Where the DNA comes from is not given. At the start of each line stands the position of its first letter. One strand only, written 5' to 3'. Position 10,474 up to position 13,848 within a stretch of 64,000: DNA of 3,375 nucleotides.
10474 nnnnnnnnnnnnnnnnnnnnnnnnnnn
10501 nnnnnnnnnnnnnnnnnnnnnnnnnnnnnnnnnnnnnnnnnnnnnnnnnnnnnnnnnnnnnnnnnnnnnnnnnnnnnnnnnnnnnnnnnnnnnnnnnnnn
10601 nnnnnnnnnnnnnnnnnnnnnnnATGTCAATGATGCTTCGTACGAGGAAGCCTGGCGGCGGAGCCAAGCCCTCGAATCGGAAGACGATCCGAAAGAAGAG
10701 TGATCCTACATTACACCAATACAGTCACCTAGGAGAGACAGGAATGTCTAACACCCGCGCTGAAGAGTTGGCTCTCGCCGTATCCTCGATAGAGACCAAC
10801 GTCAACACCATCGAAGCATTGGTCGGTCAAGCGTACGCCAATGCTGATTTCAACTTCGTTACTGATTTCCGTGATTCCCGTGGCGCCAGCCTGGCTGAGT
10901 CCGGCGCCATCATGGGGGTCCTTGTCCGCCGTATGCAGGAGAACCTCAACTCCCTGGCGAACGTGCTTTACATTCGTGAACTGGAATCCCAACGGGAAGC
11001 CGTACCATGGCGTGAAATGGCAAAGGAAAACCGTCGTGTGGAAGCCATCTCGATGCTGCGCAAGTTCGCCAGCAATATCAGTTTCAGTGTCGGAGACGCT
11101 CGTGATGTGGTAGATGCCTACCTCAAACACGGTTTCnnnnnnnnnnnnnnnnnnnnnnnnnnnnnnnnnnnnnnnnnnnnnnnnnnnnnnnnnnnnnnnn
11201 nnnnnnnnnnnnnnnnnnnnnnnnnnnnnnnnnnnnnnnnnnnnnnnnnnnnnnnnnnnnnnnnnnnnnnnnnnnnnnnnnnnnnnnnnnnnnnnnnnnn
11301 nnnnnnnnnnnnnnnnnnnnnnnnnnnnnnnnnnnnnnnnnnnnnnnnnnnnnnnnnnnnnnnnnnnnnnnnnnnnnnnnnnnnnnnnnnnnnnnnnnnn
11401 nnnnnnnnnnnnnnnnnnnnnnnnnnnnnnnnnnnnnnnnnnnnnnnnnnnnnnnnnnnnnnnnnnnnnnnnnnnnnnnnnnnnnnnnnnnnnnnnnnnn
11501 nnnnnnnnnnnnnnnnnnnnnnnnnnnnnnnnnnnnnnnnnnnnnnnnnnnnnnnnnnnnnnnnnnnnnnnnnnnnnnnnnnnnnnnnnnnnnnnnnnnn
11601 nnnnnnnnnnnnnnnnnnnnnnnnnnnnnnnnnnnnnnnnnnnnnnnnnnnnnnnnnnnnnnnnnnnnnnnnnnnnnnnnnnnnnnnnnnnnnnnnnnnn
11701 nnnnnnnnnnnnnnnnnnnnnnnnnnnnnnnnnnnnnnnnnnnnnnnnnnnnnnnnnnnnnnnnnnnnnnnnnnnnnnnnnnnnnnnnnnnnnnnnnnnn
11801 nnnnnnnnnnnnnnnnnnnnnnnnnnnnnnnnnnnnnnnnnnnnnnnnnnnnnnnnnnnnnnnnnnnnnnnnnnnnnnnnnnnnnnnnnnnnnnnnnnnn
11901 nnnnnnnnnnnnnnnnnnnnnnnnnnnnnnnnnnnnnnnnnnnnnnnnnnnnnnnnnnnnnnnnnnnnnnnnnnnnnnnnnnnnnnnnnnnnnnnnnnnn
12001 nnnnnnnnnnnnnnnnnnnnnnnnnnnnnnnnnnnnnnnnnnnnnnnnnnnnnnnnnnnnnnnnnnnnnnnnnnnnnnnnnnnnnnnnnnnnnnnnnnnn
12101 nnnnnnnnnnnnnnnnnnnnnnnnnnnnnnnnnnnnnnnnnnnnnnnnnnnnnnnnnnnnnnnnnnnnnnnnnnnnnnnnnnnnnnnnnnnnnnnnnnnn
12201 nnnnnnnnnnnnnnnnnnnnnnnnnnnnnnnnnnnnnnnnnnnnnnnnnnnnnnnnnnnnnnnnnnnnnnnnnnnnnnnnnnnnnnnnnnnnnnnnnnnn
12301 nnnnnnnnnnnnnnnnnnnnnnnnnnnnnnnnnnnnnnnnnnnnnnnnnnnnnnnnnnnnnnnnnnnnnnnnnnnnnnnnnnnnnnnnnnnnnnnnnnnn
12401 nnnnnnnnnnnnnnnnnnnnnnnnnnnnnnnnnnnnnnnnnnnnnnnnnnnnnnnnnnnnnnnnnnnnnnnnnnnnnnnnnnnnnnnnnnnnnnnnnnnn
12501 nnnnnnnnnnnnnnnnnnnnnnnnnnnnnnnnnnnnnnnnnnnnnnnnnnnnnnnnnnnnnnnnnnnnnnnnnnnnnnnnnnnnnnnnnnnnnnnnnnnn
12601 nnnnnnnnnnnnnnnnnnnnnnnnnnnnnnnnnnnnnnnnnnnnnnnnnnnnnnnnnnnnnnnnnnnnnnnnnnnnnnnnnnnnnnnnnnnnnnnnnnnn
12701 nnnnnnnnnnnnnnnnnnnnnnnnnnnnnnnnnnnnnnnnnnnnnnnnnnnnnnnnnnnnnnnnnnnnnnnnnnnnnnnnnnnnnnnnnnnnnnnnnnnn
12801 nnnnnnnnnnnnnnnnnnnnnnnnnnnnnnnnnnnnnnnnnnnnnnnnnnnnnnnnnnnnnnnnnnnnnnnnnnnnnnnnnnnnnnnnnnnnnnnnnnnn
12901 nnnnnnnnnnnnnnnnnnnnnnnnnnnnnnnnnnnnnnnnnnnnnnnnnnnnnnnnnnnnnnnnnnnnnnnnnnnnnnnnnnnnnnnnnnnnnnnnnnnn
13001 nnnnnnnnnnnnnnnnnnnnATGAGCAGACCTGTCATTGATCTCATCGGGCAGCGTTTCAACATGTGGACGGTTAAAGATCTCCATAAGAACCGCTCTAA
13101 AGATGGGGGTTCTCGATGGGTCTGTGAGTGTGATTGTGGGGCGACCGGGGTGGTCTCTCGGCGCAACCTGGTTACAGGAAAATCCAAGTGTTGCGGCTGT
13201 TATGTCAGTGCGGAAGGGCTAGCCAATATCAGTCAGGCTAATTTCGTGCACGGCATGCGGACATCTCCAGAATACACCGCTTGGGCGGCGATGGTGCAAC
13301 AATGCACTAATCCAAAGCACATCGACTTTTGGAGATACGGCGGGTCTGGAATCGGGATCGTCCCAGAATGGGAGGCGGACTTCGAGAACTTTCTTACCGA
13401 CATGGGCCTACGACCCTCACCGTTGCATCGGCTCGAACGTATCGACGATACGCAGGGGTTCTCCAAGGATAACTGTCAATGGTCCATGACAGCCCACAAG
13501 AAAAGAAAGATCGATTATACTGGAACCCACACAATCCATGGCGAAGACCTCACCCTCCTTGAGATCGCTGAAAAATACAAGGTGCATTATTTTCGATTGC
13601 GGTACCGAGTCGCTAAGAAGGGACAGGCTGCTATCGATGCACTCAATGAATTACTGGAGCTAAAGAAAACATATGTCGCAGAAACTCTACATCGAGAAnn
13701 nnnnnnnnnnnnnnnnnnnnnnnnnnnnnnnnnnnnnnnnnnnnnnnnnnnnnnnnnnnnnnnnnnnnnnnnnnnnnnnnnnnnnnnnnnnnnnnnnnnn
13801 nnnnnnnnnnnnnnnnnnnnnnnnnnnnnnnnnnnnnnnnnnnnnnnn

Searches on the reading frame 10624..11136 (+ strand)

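Call 13: search_protein_families(library=phrogs, proteins=[window:10624-11136:+], max_evalue=0.00001)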
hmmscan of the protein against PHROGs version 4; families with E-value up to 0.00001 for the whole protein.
window:10624-11136:+ (171 aa): 1 family
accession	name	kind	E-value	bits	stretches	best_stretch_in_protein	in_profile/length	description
phrog_19033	-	unknown function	8.6e-13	49.6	1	43-167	2-125/130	-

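Call 80: search_protein_families(library=pfam, proteins=[window:10624-11136:+], max_evalue=0.01)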
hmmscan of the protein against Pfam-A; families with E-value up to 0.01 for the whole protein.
window:10624-11136:+ (171 aa): 0 families

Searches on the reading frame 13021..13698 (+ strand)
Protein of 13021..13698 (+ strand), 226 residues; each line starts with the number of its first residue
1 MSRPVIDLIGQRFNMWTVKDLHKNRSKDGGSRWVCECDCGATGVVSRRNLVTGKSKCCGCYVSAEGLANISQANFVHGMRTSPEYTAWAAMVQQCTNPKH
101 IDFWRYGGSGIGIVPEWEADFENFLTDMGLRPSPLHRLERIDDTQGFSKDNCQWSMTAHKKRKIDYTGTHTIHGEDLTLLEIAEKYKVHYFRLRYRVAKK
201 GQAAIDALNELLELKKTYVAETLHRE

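Call 13: search_protein_families(library=phrogs, proteins=[window:13021-13698:+], max_evalue=0.00001)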
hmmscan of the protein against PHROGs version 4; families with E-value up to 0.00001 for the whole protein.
window:13021-13698:+ (226 aa): 5 families
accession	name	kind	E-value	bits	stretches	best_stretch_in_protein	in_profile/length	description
phrog_374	-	DNA, RNA and nucleotide metabolism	7.4e-49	168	1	3-224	192-415/617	HNH endonuclease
phrog_3377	-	DNA, RNA and nucleotide metabolism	1.5e-30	107.5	1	76-202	6-131/196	HNH endonuclease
phrog_8790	-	DNA, RNA and nucleotide metabolism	3e-26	93.8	1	76-166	17-105/241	restriction endonuclease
phrog_2081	-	DNA, RNA and nucleotide metabolism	4.8e-15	56.6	1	37-155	55-186/433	HNH endonuclease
phrog_27240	-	unknown function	1.4e-06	29.7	1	10-76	9-70/132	-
